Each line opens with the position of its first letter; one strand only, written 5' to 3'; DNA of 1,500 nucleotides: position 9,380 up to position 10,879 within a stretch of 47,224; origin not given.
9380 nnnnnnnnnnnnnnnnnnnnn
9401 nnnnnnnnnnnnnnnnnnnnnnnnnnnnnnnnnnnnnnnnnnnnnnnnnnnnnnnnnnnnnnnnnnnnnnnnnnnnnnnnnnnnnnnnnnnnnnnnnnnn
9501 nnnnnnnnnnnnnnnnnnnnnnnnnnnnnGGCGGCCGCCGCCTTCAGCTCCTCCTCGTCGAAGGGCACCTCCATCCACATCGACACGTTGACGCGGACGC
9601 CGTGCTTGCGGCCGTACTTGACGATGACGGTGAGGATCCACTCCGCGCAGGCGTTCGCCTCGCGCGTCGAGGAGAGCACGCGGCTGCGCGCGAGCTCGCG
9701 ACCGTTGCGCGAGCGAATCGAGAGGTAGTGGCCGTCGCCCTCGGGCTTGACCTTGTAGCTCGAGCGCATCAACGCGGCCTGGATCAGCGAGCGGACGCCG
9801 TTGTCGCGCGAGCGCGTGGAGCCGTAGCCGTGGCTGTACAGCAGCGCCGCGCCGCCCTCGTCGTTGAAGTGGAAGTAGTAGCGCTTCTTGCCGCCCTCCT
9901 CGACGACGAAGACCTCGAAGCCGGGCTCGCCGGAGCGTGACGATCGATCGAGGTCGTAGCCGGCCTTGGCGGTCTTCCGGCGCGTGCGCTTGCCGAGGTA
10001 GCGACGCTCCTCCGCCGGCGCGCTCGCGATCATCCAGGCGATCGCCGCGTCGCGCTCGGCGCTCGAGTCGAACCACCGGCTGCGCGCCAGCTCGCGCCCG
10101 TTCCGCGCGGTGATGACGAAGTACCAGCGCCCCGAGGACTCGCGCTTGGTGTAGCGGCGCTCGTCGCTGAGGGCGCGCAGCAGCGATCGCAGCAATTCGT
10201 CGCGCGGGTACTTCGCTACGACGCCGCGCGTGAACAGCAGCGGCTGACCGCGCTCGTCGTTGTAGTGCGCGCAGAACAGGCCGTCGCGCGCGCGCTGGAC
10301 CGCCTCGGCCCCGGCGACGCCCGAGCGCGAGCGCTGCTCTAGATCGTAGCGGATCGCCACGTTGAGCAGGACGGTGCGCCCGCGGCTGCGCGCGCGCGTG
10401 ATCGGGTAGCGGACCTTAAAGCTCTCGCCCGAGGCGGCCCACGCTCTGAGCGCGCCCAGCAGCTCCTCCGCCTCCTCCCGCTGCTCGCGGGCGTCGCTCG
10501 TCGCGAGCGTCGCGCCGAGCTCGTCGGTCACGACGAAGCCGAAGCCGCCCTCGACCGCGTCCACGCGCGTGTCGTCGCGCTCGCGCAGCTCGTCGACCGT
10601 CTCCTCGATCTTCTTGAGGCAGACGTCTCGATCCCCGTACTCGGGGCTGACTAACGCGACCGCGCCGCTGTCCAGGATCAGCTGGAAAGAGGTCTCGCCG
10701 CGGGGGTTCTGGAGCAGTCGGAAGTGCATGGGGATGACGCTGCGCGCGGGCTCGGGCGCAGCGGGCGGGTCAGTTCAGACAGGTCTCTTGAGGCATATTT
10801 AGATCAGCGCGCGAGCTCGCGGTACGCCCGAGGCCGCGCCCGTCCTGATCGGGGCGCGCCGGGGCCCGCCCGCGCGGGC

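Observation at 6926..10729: Giant tail-anchored protein: six DUF1508/YegP-like modules fused to a ~700-aa repeat-built disordered region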

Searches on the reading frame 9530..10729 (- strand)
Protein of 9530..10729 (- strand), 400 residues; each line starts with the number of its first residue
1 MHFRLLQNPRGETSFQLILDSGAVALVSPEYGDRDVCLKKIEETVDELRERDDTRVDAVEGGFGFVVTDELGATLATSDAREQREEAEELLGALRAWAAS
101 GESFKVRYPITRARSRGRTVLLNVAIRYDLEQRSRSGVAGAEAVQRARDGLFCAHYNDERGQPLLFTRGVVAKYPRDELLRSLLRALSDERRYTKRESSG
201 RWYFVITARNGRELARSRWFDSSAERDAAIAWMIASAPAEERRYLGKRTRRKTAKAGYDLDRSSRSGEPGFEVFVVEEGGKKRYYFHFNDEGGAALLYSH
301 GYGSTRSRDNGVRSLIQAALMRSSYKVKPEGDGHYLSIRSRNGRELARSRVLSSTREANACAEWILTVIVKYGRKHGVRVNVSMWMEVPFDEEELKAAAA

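Call 8: find_homologous_proteins(query=window:9530-10729:-, max_evalue=0.001)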
Query window:9530-10729:- (400 aa): 7 proteins with E <= 0.001 among 8000 candidates.
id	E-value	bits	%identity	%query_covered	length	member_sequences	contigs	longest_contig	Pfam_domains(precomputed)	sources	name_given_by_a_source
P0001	2.2e-179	614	92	77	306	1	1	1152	PF07411.18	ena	-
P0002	2.4e-83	298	43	98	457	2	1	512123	PF07411.18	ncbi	ncbi:DUF1508 domain-containing protein, partial [Nannocystis exedens]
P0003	3.4e-70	255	46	74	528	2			PF07411.18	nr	nr:DUF1508 domain-containing protein [Nannocystis pusilla]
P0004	9.7e-67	244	42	82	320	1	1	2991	PF07411.18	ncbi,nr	ncbi:MAG: hypothetical protein JNK56_36765, partial [Myxococcales bacterium]|nr:hypothetical protein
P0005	2.8e-49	186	38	99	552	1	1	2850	PF00903.32,PF07411.18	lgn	-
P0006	2.2e-43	167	34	87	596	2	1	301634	PF07411.18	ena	-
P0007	9.4e-15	72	43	27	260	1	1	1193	PF01120.24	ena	-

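Call 11: search_solved_structures(query=window:9530-10729:-, max_evalue=10, show_alignments=3)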
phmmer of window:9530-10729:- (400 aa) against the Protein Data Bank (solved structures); distinct sequences matched with E-value up to 10: 4.
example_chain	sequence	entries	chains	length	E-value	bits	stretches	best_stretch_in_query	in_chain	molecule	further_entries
2k8e_A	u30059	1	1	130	0.0052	18.9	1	147-237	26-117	UPF0339 protein yegP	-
5op0_B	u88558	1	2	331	0.43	12.6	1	106-166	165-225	DNA polymerase LigD, polymerase domain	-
6sa0_A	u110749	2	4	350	0.46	12.5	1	106-166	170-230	DNA polymerase LigD, polymerase domain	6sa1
2k49_A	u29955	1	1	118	1.1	11.2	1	274-317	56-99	UPF0339 protein SO_3888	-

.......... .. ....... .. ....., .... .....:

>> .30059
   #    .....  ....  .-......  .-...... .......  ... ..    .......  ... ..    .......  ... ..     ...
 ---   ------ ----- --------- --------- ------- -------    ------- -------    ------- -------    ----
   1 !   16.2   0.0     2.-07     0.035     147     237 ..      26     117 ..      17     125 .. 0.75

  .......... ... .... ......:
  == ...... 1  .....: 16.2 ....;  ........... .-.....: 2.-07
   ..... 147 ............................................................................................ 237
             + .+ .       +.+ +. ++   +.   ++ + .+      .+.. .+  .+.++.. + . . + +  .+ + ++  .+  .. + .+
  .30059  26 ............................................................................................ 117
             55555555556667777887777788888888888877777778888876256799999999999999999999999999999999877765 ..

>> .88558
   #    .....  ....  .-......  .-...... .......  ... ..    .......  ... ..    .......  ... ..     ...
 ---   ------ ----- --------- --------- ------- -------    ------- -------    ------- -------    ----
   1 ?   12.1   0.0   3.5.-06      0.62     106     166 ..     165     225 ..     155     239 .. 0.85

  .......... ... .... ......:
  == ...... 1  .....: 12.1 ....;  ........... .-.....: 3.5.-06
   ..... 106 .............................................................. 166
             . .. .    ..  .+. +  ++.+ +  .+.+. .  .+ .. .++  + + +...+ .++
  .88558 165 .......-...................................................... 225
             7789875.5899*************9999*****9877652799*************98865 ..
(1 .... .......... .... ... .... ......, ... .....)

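Call 21: predict_structure(alignment_id=A1)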
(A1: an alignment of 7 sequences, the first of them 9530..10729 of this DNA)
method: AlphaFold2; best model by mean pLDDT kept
length: 400 residues; sequences in the alignment: 7
mean_pLDDT: 79.3   pTM: 0.40
mean pLDDT of the five models: 79.3, 77.8, 77.4, 77.0, 75.9
residues with pLDDT >= 90: 131; 70-90: 190; 50-70: 37; < 50: 42
segments of 3 or more residues with pLDDT < 50: 110-126, 248-255, 381-392
pLDDT, mean of each block of 10 residues (from residue 1): 75 83 84 86 90 79 89 88 92 91 74 31 45 78 75 87 86 75 90 88 87 87 93 89 60 53 85 84 90 91 86 87 88 90 82 92 89 72 29 51
secondary structure, 60 per line:
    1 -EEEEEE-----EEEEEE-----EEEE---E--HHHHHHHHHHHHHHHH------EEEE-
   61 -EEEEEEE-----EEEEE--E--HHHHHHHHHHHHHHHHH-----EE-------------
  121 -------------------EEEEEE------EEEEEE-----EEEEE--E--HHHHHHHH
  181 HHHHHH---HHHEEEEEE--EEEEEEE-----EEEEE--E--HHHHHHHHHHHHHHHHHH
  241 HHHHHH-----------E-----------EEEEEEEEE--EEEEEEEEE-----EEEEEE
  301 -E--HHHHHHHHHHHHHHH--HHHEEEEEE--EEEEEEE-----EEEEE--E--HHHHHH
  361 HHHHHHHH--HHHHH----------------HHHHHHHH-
elements in order: E2-7 E13-18 E24-27 H34-49 E56-59 E62-68 E74-78 H84-100 E140-145 E152-157 E163-167 H173-186 E193-198 E201-207 E213-217 H223-246 E270-278 E281-289 E295-300 H305-319 E325-330 E333-339 E345-349 H355-368 H371-375 H392-399

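Call 25: fold_search(model_id=the predicted structure, library=pdb)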
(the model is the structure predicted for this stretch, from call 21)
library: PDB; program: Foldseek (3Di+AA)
matches with E <= 10: 999; with E <= 0.001: 3
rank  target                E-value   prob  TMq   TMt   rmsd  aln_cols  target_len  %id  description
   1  7b5h_AD               2.6e-05  1.00  0.22  0.09  17.5       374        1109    8  Cryo-EM structure of the contractile injection system base plate from Anabaena PCC7120 (released 2022-02-23)
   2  2k8e_MODEL_1_A        3.4e-05  1.00  0.24  0.77   1.9       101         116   22  Solution NMR Structure of protein of unknown function yegP from E. coli. Ontario Center for Structural Proteom (released 2008-10-14)
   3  2k49_MODEL_1_A        8.9e-05  1.00  0.23  0.75   1.5        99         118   20  Solution NMR structure of UPF0339 protein SO3888 from Shewanella oneidensis. Northeast Structural Genomics Con (released 2008-07-08)
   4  6qly                  3.0e-03  0.47  0.10  0.12  24.2       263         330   13  IDOL FERM domain (released 2020-02-19)
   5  3tvv_B                3.1e-03  0.57  0.13  0.20  20.2       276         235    8  Structure of the tandem PH domains of Rtt106 (residues 68-315) (released 2012-02-01)
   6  3tvv_A                4.1e-03  0.54  0.13  0.20  19.0       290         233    8  Structure of the tandem PH domains of Rtt106 (residues 68-315) (released 2012-02-01)
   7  3to1_A                4.4e-03  0.35  0.11  0.17  19.9       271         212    8  Two surfaces on Rtt106 mediate histone binding and chaperone activity (released 2011-12-21)
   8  3fss                  4.9e-03  0.33  0.11  0.17  18.9       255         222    9  Structure of the tandem PH domains of Rtt106 (released 2009-12-22)
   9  3gyp                  7.2e-03  0.47  0.13  0.20  19.4       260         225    8  Rtt106p (released 2009-12-08)
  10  7xti_k                9.0e-03  0.15  0.13  0.12  25.3       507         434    9  RNA polymerase II elongation complex transcribing a nucleosome (EC58hex) (released 2022-10-12)
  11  3to1_B                1.5e-02  0.21  0.10  0.16  17.5       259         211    8  Two surfaces on Rtt106 mediate histone binding and chaperone activity (released 2011-12-21)
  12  7xsx_k                1.5e-02  0.14  0.13  0.12  22.9       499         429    9  RNA polymerase II elongation complex transcribing a nucleosome (EC49) (released 2022-09-07)
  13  3gyo                  2.0e-02  0.28  0.12  0.19  18.5       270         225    8  Se-Met Rtt106p (released 2009-12-08)
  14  4ffr                  2.2e-02  0.12  0.08  0.09  20.3       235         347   13  SeMet-labeled PylC (remote) (released 2012-09-19)
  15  6thl_A                2.6e-02  0.21  0.11  0.17  18.8       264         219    8  Crystal structure of the complex between RTT106 and BCD1 (released 2020-12-02)
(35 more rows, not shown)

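Call 26: find_related_loci(query=A1, collection=genome_contigs, flank=10000)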
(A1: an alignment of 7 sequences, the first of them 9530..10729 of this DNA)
Query A1 (400 aa) in genome_contigs; peptide patterns used: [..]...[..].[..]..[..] (x = any residue, [..] = any of these).
64 stretches matched a pattern; 19 encode a relative of the query (tblastn E <= 1e-3); 19 distinct loci.
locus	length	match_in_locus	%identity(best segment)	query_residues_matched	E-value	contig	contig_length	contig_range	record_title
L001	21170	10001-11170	74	1-391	0e+0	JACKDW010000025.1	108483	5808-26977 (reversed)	MAG: Myxococcales bacterium isolate HK-STAS-MYXO-17 HK-STAS-MYXO-17_25, whole genome shotgun sequence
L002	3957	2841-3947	45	1-373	1e-92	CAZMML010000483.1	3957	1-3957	MAG TPA_asm: uncultured Nannocystis sp. isolate binchicken_co118_275 genome assembly, contig: NODE_35023_length_3957_cov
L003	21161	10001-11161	42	1-391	8e-90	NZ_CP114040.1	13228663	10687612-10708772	Nannocystis punicea strain FL3 chromosome, complete genome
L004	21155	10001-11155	43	1-389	9e-89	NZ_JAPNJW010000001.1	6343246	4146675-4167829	Nannocystis sp. RBIL2 ctg.s1.000000F, whole genome shotgun sequence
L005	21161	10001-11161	42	1-391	2e-88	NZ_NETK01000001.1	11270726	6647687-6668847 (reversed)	Nannocystis exedens strain DSM 71 utg0, whole genome shotgun sequence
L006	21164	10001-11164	43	1-392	1e-87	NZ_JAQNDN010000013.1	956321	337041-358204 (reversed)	Nannocystis radixulma strain NCELM 000003Farrow, whole genome shotgun sequence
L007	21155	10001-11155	42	1-389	5e-87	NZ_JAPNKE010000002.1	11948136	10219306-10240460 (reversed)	Nannocystis pusilla strain Na p29 contig_2, whole genome shotgun sequence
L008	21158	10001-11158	40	1-391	3e-83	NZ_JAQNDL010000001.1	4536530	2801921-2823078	Nannocystis bainbridge strain BB15-2 000000Farrow, whole genome shotgun sequence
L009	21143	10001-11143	40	1-389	8e-75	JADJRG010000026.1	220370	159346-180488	MAG: Nannocystis sp. isolate Fred_18-Q3-R57-64_MAXAC.384 tig00350941-10-2204620, whole genome shotgun sequence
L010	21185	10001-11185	36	1-383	4e-60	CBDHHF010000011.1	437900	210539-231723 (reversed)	MAG: Rhodothermales bacterium isolate 0fb6ef2c-814e-496a-9ced-0506dc7cabad genome assembly, contig: contig_11, whole gen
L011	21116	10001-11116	35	1-366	8e-58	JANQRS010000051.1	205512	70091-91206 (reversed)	MAG: Calditrichia bacterium isolate IP29b_bin.73 k99_2598147, whole genome shotgun sequence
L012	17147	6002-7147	34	1-380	3e-58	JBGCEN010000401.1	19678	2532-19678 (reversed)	MAG: Rhodothermales bacterium isolate SGMAG-46 contig401, whole genome shotgun sequence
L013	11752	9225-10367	33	1-378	3e-53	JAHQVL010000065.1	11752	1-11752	MAG: Rhodothermaceae bacterium isolate MAG.022 Bin022-P9899, whole genome shotgun sequence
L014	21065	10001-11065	34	1-349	2e-48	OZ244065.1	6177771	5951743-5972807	MAG: Capsulimonadaceae bacterium isolate b96f50d5-ec74-4825-8ec0-1eb044643813 genome assembly, chromosome: 1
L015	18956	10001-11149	33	1-380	3e-56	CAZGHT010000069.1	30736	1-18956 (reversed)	MAG TPA_asm: uncultured Rhodothermaceae bacterium isolate SRP128890_co1_174 genome assembly, contig: NODE_2504_length_30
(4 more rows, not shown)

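Call 27: search_protein_representatives(alignment_id=A1)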
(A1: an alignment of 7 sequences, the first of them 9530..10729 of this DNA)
Query: 7 sequences, 543 profile positions. Proteins with E-value up to 0.001 (for the whole library): 1540; up to 1e-10: 663; up to 1e-30: 203. The best 150 are listed.
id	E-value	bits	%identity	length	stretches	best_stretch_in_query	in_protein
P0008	3.3e-281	950.3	-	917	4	1-391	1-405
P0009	1.7e-215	733.5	-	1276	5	1-387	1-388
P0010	1.1e-211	720.9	-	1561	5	1-380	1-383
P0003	4.9e-203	692.3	-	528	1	94-542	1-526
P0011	3.5e-172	590.5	-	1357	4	1-380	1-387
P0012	5.0e-162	557.0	-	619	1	2-539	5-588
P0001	3.6e-156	537.6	-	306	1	1-303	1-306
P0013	3.2e-150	518.0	-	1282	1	1-475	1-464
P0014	1.3e-148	512.7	-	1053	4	1-379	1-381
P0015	2.1e-144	498.8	-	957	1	1-530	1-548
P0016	5.2e-128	444.7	-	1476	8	148-379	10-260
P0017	7.0e-121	421.2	-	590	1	2-506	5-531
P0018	1.7e-120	419.9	-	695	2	1-375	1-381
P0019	2.4e-119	416.1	-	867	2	1-377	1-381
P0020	3.1e-118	412.4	-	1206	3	1-378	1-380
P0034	5.2e-105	368.8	-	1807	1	1-411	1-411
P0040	2.4e-101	356.7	-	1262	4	145-369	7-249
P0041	1.8e-99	350.5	-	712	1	1-455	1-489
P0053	8.0e-94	331.9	-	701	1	1-377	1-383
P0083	1.3e-73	265.2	-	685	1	1-434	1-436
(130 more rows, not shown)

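Call 31: search_protein_families(library=pfam, proteins=[P0008, P0009, P0011, P0013, P0015, P0041, P0053, P0083, P0040], max_evalue=0.001)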
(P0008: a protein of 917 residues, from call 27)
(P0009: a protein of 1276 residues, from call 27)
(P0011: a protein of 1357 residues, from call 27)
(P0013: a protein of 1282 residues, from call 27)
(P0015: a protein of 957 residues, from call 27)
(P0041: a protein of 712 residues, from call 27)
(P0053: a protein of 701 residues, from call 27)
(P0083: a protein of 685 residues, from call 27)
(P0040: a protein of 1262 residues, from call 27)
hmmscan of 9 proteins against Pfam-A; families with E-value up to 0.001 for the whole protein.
P0008 (917 aa): 1 family
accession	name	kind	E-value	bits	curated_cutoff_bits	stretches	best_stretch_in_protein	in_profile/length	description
PF07411.17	DUF1508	-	1.2e-98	323.3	22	9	438-483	1-46/48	Domain of unknown function (DUF1508)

P0009 (1276 aa): 3 families
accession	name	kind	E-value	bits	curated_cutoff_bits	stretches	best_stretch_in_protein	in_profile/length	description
PF07411.17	DUF1508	-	2.7e-82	270.9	22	9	726-771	1-46/48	Domain of unknown function (DUF1508)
PF00691.25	OmpA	-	5e-10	40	27.2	1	1166-1268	2-98/98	OmpA family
PF20862.2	DUF6843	-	2.2e-05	24.8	27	0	577-644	15-76/110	Family of unknown function (DUF6843)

P0011 (1357 aa): 2 families
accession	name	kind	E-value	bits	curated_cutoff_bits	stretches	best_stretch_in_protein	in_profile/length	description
PF07411.17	DUF1508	-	1.5e-70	233.3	22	9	439-475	6-42/48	Domain of unknown function (DUF1508)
PF00691.25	OmpA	-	1.1e-10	42.1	27.2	1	1246-1348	2-98/98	OmpA family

P0013 (1282 aa): 1 family
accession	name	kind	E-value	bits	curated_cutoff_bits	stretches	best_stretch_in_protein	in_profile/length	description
PF07411.17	DUF1508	-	7.3e-14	51.8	22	1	279-313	3-37/48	Domain of unknown function (DUF1508)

P0015 (957 aa): 1 family
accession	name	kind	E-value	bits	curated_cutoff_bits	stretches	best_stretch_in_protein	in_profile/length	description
PF07411.17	DUF1508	-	1.1e-08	35.3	22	0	199-240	3-44/48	Domain of unknown function (DUF1508)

P0041 (712 aa): 3 families
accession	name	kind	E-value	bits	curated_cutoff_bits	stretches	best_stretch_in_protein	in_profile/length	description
PF07411.17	DUF1508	-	3.8e-36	123.2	22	4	283-330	1-48/48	Domain of unknown function (DUF1508)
PF05887.16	Trypan_PARP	-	1.6e-10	41.5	100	2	430-482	48-104/134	Procyclic acidic repetitive protein (PARP)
PF16031.10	TonB_N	-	0.00024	22.2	33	0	442-483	43-80/138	TonB polyproline region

P0053 (701 aa): 2 families
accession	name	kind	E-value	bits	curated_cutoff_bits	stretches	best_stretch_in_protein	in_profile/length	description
PF07411.17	DUF1508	-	1.8e-28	98.6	22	3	283-327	3-47/48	Domain of unknown function (DUF1508)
PF00691.25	OmpA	-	6.4e-15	55.7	27.2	1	591-692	2-98/98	OmpA family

P0083 (685 aa): 2 families
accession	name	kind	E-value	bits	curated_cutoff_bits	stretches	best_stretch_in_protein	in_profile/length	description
PF07411.17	DUF1508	-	2.7e-15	56.4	22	1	285-330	2-47/48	Domain of unknown function (DUF1508)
PF00691.25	OmpA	-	1.8e-13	51.1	27.2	1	574-676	2-98/98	OmpA family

P0040 (1262 aa): 2 families
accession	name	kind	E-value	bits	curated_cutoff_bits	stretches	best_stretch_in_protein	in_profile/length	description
PF07411.17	DUF1508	-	1.7e-90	297.1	22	9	800-843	3-46/48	Domain of unknown function (DUF1508)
PF00691.25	OmpA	-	2.7e-05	24.9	27.2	1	1168-1251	2-83/98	OmpA family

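Call 84: search_protein_families(library=padloc, proteins=[window:9530-10729:-], max_evalue=0.01)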
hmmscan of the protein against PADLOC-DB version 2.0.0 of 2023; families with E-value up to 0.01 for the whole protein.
window:9530-10729:- (400 aa): 0 families

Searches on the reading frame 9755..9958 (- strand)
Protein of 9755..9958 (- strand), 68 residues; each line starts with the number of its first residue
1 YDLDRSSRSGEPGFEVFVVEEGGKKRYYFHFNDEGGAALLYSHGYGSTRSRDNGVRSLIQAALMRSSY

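Call 10: search_protein_families(library=pfam, proteins=[window:9755-9958:-], max_evalue=10)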
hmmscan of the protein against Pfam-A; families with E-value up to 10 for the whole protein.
seq(68 aa): 1 family
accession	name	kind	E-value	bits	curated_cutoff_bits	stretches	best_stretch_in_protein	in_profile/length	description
PF07411.17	DUF1508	-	0.0015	18.8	22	1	26-60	5-39/48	Domain of unknown function (DUF1508)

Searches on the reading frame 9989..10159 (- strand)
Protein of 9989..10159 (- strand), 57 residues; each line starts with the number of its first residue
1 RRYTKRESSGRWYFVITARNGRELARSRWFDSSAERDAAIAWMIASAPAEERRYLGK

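Call 10: search_protein_families(library=pfam, proteins=[window:9989-10159:-], max_evalue=10)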
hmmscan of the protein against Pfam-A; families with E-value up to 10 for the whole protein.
seq(57 aa): 1 family
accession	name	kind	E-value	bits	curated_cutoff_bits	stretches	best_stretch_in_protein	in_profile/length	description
PF07411.17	DUF1508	-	1.2e-06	28.7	22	1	8-52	2-46/48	Domain of unknown function (DUF1508)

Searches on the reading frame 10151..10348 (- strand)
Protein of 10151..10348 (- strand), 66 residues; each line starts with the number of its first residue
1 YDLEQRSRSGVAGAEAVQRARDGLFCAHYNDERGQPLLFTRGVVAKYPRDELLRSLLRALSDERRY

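Call 10: search_protein_families(library=pfam, proteins=[window:10151-10348:-], max_evalue=10)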
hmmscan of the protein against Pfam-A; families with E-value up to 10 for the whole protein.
seq(66 aa): 1 family
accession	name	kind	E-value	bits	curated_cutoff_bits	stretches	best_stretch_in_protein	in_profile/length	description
PF12804.13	NTP_transf_3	-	0.023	15.3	27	1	15-60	109-157/160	MobA-like NTP transferase domain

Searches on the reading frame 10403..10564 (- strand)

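Call 10: search_protein_families(library=pfam, proteins=[window:10403-10564:-], max_evalue=10)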
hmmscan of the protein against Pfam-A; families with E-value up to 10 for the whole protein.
seq(54 aa): 1 family
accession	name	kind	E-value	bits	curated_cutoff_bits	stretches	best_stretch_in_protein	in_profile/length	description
PF08206.17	OB_RNB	-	0.33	11.1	24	1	1-17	3-18/58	Ribonuclease B OB domain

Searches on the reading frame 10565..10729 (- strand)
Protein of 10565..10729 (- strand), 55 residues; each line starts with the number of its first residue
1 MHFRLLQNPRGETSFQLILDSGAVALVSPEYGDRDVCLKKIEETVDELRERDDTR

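Call 10: search_protein_families(library=pfam, proteins=[window:10565-10729:-], max_evalue=10)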
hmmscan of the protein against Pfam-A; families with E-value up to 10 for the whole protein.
seq(55 aa): 0 families
